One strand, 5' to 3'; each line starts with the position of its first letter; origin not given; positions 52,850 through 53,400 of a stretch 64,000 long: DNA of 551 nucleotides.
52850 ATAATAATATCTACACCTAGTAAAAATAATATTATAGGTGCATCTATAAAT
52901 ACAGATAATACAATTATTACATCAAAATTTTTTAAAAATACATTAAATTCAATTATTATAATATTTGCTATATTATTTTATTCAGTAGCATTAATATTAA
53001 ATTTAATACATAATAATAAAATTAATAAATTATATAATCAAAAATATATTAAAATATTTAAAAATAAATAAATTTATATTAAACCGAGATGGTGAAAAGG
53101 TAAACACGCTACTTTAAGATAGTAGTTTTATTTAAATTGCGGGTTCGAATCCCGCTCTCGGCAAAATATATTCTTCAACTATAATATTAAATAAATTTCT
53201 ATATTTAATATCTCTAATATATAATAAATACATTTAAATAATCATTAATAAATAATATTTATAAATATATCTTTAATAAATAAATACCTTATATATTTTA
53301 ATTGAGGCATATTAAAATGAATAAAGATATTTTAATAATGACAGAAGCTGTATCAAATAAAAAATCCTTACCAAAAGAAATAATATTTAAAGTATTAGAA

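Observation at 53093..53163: leuU-position tRNA-Leu carries an A34 anticodon (AAG) and an A1/C72 mismatch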

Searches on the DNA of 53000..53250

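Call 54: search_rna_families(source=window, start=53000, end=53250, threshold=evalue, max_evalue=1, show_alignments=2)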
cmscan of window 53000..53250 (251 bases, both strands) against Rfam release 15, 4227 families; matches with E-value up to 1: 3.
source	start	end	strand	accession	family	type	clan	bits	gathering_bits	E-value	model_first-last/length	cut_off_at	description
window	53083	53163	+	RF00005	tRNA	Gene; tRNA;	CL00001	52.9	29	6.1e-11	1-71/71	no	tRNA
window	53109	53163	-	RF04351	Plastid-psbl-rps4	Cis-reg;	-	19.2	68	0.098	1-53/53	no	Plastid-psbl-rps4 3UTR RNA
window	53083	53164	-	RF04354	Plastid-ycf2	Cis-reg;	-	18.9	65.7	0.15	1-75/75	no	Plastid-ycf2 5UTR RNA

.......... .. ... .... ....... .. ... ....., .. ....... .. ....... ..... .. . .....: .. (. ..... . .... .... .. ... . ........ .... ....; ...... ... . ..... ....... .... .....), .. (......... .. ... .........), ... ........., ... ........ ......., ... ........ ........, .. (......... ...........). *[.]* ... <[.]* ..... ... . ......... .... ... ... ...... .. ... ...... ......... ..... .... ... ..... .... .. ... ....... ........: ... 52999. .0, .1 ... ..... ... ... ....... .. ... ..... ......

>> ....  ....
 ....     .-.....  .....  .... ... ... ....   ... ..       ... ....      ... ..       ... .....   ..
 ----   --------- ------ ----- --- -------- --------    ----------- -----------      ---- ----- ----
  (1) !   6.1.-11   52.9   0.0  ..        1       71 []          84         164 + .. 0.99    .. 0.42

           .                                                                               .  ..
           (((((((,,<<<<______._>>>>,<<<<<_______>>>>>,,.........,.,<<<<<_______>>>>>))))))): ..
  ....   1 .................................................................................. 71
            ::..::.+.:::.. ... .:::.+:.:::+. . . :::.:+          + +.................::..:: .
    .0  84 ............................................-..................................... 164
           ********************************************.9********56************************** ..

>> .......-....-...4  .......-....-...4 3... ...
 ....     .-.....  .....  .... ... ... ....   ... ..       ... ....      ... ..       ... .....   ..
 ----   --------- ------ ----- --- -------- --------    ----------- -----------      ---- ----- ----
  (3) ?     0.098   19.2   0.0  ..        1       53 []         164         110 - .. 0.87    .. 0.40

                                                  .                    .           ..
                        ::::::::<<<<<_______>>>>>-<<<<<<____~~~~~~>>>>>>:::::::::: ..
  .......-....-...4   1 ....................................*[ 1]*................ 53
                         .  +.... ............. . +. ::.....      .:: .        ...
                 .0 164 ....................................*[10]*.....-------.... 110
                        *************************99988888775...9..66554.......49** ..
